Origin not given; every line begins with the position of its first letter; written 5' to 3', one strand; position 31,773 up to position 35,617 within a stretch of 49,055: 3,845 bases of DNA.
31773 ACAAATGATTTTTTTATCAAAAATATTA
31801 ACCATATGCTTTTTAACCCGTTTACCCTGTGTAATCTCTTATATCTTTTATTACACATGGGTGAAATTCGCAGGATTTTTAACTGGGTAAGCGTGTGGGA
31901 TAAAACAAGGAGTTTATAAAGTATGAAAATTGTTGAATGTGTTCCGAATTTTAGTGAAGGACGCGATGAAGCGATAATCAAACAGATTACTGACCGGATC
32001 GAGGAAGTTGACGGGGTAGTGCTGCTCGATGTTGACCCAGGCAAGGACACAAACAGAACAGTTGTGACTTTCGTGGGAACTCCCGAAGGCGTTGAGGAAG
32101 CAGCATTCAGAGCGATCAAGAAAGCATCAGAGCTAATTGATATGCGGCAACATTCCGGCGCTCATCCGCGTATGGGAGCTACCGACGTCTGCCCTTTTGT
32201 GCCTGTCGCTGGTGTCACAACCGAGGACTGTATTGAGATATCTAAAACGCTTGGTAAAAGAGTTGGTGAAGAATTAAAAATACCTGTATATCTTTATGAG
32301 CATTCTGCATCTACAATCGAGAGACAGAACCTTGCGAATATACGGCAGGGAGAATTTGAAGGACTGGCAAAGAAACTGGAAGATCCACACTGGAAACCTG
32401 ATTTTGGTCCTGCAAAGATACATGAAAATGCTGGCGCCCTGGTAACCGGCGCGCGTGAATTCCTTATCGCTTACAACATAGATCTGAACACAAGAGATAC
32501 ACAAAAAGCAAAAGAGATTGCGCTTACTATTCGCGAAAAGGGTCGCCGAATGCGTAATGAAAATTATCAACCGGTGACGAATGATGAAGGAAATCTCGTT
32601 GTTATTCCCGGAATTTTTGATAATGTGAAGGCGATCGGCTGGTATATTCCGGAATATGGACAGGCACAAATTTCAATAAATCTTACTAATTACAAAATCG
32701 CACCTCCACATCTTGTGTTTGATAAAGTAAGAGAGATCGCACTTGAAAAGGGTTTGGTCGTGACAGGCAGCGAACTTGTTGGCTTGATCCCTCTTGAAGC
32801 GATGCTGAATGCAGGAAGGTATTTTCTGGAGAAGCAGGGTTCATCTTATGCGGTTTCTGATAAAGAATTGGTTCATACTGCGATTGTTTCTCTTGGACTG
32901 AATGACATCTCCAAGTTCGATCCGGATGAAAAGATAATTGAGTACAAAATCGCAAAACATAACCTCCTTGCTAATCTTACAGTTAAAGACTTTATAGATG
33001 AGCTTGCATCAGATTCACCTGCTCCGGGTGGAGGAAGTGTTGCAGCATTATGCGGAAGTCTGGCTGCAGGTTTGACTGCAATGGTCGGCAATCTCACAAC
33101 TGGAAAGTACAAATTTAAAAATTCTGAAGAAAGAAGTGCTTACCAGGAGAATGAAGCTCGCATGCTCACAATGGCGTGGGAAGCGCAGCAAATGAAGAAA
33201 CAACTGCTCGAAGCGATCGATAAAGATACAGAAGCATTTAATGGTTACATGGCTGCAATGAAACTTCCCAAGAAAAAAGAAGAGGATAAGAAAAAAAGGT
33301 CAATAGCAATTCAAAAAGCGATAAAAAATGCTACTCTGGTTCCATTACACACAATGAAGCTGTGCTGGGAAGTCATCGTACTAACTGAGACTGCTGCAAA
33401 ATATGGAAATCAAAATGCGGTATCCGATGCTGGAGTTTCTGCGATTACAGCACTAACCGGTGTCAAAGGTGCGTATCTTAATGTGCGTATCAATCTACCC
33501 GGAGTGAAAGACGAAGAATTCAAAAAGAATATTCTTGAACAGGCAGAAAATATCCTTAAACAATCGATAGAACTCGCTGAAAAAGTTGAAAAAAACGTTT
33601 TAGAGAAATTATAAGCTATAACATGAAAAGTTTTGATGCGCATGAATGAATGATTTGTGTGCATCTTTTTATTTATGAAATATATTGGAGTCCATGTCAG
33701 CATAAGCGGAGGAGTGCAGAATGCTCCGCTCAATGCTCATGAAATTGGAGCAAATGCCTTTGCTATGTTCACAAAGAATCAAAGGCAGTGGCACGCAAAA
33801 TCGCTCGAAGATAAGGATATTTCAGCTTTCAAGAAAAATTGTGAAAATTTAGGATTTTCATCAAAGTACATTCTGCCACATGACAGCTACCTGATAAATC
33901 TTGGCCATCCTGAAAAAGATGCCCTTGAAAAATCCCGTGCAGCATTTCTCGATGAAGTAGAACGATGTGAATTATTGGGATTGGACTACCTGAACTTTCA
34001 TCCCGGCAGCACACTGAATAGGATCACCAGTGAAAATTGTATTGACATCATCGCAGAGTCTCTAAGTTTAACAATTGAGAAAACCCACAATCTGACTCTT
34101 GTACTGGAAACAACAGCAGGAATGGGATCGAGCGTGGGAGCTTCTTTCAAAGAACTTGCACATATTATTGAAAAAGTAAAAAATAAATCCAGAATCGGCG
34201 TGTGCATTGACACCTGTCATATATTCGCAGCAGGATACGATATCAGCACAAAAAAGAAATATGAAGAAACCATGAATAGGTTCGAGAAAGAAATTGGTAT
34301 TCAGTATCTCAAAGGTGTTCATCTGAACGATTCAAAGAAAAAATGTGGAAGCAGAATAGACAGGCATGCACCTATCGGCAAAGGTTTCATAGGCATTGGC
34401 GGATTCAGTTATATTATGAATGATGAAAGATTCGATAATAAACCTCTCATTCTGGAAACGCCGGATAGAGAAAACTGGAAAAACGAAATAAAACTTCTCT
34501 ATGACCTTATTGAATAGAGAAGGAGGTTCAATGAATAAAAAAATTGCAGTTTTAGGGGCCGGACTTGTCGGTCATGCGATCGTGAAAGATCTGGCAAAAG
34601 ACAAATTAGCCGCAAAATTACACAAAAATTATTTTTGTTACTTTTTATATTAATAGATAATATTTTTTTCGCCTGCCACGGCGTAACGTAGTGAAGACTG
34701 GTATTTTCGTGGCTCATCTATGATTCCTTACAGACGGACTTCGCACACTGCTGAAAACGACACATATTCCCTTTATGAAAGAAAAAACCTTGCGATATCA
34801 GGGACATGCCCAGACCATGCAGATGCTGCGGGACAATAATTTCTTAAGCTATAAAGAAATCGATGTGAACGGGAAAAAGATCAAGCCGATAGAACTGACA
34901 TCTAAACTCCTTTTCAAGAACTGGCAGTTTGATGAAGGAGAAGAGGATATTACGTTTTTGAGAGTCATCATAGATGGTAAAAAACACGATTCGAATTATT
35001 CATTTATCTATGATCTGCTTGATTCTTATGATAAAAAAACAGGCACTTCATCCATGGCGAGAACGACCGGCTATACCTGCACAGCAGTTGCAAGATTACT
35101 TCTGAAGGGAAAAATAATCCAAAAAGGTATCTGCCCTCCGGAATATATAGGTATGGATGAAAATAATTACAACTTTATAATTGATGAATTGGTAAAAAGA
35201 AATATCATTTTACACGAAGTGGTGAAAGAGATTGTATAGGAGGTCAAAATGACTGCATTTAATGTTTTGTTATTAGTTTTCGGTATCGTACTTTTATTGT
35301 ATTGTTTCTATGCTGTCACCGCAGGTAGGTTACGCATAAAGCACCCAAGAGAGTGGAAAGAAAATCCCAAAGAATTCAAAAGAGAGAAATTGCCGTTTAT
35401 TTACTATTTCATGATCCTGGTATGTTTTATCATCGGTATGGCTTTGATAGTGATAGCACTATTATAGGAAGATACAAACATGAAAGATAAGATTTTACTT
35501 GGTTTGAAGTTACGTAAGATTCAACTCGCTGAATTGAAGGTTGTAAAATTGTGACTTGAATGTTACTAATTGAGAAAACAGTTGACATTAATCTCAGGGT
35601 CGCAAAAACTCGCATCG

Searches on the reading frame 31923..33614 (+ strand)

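Call 35: search_protein_families(library=pfam, proteins=[window:31923-33614:+], max_evalue=0.01)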
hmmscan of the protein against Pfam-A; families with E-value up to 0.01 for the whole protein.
window:31923-33614:+ (563 aa): 3 families
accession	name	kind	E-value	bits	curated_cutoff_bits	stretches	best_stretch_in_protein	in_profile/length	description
PF07837.17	FTCD_N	-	1.8e-76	256.2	27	1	3-178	1-176/176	Formiminotransferase domain, N-terminal subdomain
PF04961.17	FTCD_C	-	1e-65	221.3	24.5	1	353-542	1-181/182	Formiminotransferase-cyclodeaminase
PF02971.19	FTCD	-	1.7e-53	180.9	24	1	180-341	1-145/145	Formiminotransferase domain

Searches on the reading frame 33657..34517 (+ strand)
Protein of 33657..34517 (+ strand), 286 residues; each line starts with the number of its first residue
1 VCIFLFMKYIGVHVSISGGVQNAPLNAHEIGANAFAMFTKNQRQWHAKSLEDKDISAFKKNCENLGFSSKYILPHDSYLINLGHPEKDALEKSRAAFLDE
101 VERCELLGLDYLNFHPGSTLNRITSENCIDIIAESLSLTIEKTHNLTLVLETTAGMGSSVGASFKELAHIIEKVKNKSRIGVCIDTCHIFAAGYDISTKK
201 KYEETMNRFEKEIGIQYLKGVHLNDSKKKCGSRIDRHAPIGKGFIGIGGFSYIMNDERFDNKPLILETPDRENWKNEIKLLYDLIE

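Call 35: search_protein_families(library=pfam, proteins=[window:33657-34517:+], max_evalue=0.01)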
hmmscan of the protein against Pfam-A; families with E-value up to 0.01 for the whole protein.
window:33657-34517:+ (286 aa): 1 family
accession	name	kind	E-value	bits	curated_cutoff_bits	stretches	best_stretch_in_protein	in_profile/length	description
PF01261.30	AP_endonuc_2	-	1.5e-61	208.7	31.1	1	26-283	3-248/249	Xylose isomerase-like TIM barrel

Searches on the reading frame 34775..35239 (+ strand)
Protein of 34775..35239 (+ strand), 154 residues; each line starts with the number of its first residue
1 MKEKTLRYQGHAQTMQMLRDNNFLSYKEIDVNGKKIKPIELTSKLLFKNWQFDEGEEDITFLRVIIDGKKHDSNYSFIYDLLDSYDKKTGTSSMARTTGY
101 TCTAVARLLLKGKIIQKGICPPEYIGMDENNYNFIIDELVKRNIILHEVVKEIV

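Call 35: search_protein_families(library=pfam, proteins=[window:34775-35239:+], max_evalue=0.01)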
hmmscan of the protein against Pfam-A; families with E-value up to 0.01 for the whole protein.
window:34775-35239:+ (154 aa): 1 family
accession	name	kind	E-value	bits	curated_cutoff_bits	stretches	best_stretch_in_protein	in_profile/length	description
PF16653.10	Sacchrp_dh_C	-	9.1e-29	101.8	31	1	3-143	119-264/265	Saccharopine dehydrogenase C-terminal domain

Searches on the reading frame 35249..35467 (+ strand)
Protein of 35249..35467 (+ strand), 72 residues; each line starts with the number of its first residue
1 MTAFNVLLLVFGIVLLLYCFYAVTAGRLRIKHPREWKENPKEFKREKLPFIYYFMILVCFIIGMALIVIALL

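Call 35: search_protein_families(library=pfam, proteins=[window:35249-35467:+], max_evalue=0.01)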
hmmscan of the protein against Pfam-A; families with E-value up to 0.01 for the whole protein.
window:35249-35467:+ (72 aa): 1 family
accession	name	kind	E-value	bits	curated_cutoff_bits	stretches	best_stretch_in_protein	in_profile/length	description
PF19554.4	DUF6077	-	0.0016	17.7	27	1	3-67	63-130/354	Family of unknown function (DUF6077)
